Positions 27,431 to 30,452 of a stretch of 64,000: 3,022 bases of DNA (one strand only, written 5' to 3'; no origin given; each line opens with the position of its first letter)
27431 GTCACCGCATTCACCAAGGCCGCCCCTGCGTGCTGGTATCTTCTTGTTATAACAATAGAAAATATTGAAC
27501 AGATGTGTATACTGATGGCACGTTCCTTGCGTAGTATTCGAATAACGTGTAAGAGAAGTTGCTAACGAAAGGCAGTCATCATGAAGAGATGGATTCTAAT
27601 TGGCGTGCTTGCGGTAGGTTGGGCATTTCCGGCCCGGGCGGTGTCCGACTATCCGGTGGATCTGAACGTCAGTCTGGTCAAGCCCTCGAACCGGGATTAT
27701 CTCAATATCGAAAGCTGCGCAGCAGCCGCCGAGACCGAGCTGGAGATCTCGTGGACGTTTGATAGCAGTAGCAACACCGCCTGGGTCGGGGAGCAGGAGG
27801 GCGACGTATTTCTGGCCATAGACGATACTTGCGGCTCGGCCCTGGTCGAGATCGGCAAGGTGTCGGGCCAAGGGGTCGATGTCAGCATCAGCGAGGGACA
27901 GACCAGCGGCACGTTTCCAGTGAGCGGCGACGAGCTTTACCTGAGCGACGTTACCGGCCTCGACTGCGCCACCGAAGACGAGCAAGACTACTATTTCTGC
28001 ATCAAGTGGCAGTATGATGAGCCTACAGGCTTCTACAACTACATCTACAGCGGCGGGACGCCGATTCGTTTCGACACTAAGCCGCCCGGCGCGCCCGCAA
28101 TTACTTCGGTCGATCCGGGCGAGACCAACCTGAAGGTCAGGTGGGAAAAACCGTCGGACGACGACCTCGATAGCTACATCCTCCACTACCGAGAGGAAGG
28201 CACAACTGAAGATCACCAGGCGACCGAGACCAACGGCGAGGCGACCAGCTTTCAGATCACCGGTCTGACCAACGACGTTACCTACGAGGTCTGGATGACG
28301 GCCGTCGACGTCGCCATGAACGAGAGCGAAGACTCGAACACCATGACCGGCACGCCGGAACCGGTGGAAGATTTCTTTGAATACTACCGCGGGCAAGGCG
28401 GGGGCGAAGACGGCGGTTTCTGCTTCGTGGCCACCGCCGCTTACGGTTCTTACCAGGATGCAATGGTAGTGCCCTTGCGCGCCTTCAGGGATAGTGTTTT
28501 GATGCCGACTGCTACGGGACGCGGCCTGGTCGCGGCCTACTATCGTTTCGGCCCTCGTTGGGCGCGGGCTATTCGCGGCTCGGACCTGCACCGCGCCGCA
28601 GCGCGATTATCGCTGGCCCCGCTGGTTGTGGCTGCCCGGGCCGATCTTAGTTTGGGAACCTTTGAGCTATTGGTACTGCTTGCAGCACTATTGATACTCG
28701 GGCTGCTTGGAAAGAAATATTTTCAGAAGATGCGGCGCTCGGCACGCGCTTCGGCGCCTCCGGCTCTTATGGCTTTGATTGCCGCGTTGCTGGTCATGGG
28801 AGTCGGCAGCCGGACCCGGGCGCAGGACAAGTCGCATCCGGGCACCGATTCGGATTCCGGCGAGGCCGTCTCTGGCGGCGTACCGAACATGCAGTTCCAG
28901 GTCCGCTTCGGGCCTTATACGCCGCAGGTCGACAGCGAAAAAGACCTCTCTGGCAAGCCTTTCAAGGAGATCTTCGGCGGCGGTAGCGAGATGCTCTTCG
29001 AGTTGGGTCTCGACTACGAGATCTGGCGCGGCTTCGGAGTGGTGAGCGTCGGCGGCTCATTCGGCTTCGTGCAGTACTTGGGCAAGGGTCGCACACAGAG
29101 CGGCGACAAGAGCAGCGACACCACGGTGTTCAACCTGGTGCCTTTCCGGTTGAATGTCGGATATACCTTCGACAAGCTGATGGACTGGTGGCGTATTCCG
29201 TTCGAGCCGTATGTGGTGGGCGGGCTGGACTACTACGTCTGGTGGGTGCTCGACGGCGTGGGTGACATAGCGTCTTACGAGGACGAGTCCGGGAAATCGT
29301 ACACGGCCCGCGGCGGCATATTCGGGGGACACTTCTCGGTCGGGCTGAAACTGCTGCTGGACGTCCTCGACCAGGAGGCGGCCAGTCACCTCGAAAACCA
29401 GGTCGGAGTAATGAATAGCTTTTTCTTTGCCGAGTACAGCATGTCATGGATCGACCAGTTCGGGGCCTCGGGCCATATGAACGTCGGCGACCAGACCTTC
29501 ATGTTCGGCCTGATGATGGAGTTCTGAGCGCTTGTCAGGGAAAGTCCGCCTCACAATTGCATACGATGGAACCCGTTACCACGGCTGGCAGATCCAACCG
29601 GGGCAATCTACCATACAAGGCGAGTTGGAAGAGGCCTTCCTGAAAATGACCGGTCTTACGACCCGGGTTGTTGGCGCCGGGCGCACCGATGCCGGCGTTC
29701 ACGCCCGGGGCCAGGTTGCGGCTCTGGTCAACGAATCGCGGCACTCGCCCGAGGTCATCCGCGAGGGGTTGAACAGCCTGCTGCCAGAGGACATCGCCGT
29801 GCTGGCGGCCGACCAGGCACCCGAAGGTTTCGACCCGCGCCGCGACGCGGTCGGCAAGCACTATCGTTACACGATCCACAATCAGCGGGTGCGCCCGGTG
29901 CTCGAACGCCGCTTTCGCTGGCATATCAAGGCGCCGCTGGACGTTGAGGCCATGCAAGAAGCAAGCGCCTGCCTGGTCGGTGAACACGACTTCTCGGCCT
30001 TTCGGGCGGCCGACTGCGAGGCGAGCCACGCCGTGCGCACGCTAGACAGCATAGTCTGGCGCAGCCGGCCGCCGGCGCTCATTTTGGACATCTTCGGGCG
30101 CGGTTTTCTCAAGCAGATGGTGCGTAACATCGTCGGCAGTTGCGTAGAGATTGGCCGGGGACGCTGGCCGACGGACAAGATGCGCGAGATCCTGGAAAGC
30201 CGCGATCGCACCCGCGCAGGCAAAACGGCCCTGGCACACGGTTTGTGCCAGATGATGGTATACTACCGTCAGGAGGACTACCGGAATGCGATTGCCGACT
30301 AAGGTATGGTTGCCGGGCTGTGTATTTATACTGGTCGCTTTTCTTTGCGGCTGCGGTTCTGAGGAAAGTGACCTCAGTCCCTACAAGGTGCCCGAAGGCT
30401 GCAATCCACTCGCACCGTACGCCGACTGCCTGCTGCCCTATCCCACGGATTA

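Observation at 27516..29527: Second sigma-54 promoter upstream of an autotransporter-like protein carrying a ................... motif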

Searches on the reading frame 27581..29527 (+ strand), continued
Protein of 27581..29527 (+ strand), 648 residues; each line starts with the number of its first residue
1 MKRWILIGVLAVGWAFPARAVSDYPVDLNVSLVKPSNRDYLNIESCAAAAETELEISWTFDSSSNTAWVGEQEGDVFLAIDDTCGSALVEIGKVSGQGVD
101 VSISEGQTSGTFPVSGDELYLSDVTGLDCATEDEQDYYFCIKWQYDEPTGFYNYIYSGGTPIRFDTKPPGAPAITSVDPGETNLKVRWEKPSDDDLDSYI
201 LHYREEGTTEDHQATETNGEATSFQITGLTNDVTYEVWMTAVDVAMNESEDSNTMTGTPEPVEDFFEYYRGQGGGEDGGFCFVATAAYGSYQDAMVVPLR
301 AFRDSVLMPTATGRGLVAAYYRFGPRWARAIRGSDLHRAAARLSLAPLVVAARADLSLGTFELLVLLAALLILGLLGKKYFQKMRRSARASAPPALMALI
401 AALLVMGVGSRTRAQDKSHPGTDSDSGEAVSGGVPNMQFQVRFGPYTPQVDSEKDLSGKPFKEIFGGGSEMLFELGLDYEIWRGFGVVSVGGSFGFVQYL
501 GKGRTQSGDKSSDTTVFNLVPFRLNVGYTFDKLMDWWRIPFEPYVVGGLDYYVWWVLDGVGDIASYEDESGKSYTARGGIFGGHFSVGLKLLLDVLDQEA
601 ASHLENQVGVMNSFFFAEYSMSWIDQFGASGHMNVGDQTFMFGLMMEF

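Call 75: search_protein_representatives(alignment_id=A1)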
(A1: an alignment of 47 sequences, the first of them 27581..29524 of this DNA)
Query: 47 sequences, 635 profile positions. Proteins with E-value up to 0.001 (for the whole library): 78826; up to 1e-10: 36640; up to 1e-30: 3937. The best 150 are listed.
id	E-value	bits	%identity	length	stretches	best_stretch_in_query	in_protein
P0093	0.0e+00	1453.4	-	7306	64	169-260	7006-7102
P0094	0.0e+00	1125.5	-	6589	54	149-265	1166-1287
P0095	0.0e+00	1110.0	-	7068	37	130-254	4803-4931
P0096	0.0e+00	1064.3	-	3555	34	169-263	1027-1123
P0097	0.0e+00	1017.0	-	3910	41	167-263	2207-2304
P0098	8.1e-294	992.6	-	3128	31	170-261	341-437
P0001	1.9e-288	974.9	-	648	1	1-635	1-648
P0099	1.2e-272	922.7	-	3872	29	168-252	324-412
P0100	1.9e-267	905.5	-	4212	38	169-265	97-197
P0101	5.8e-263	890.7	-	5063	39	167-260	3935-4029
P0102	1.4e-254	863.0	-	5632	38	122-262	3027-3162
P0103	5.1e-253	857.9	-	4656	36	155-257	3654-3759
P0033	4.2e-249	844.9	-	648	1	1-635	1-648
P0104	7.1e-248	840.8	-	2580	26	168-263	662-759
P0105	3.2e-245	832.1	-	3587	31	170-260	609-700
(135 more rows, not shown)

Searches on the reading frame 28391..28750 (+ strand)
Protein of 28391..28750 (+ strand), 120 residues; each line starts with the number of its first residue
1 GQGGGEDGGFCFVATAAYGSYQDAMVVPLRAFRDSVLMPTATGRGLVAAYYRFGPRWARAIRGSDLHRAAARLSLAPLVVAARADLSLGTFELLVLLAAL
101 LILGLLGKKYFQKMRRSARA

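Call 61: search_solved_structures(query=window:28391-28750:+, max_evalue=1)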
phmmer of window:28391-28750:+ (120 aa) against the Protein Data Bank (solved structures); distinct sequences matched with E-value up to 1: 0.

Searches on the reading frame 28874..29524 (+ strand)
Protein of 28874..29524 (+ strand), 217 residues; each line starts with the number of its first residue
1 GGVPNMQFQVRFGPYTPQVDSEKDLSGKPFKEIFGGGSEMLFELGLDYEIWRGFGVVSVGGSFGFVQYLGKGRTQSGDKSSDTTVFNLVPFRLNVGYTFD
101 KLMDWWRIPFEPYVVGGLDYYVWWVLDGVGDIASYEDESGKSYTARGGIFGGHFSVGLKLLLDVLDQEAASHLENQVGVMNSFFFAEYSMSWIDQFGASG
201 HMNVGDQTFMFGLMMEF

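Call 44: predict_structure(alignment_id=A2)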
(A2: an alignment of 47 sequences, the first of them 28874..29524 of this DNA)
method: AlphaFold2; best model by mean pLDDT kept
length: 217 residues; sequences in the alignment: 47
mean_pLDDT: 92.7   pTM: 0.84
mean pLDDT of the five models: 92.7, 91.5, 91.5, 90.9, 89.7
residues with pLDDT >= 90: 167; 70-90: 48; 50-70: 2; < 50: 0
segments of 3 or more residues with pLDDT < 50: none
pLDDT, mean of each block of 10 residues (from residue 1): 88 94 86 83 98 96 96 81 93 98 93 98 93 91 94 98 92 93 97 89 93 97
secondary structure, 60 per line:
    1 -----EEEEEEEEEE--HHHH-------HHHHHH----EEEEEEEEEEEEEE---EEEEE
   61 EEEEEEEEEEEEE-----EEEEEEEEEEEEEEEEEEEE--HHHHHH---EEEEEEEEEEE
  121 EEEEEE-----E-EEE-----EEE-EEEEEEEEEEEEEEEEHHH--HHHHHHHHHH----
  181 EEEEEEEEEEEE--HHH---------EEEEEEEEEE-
elements in order: E6-15 H18-21 H29-34 E39-52 E56-73 E79-98 H101-106 E110-126 E134-136 E142-144 E146-161 H167-176 E181-192 E207-216

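Call 46: find_homologous_proteins(query=window:28874-29524:+, max_evalue=0.001)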
Query window:28874-29524:+ (217 aa): 13 proteins with E <= 0.001 among 137 candidates.
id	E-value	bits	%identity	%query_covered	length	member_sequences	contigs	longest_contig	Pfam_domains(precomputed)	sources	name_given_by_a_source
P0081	7.0e-99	348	69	100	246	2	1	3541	-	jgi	-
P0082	5.7e-91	322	65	99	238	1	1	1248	-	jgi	jgi:hypothetical protein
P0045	4.8e-88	313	66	98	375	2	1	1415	-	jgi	jgi:hypothetical protein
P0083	1.3e-87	311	65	98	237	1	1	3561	-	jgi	jgi:hypothetical protein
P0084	5.9e-87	309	64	98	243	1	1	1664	-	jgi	jgi:hypothetical protein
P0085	1.7e-84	301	64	99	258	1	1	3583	-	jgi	jgi:hypothetical protein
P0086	2.6e-81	291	61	99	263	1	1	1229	-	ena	-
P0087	1.5e-74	269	63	88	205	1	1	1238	-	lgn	-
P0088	6.0e-73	263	62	92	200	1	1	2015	-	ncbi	ncbi:MAG: hypothetical protein D6806_02795, partial [Deltaproteobacteria bacterium]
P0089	8.7e-34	135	34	97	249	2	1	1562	-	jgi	jgi:hypothetical protein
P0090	2.0e-31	128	35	97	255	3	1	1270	-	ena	-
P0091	1.5e-27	115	33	97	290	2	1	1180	-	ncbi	-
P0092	4.7e-18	84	29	97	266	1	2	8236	-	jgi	jgi:hypothetical protein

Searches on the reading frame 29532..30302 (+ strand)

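Call 8: search_protein_families(library=pfam, proteins=[window:29532-30302:+], max_evalue=0.001)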
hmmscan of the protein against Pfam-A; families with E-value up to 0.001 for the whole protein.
window:29532-30302:+ (256 aa): 1 family
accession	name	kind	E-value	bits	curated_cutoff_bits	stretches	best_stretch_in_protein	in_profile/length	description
PF01416.25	PseudoU_synth_1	-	2.3e-43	147.5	23.3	2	145-245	2-107/108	tRNA pseudouridine synthase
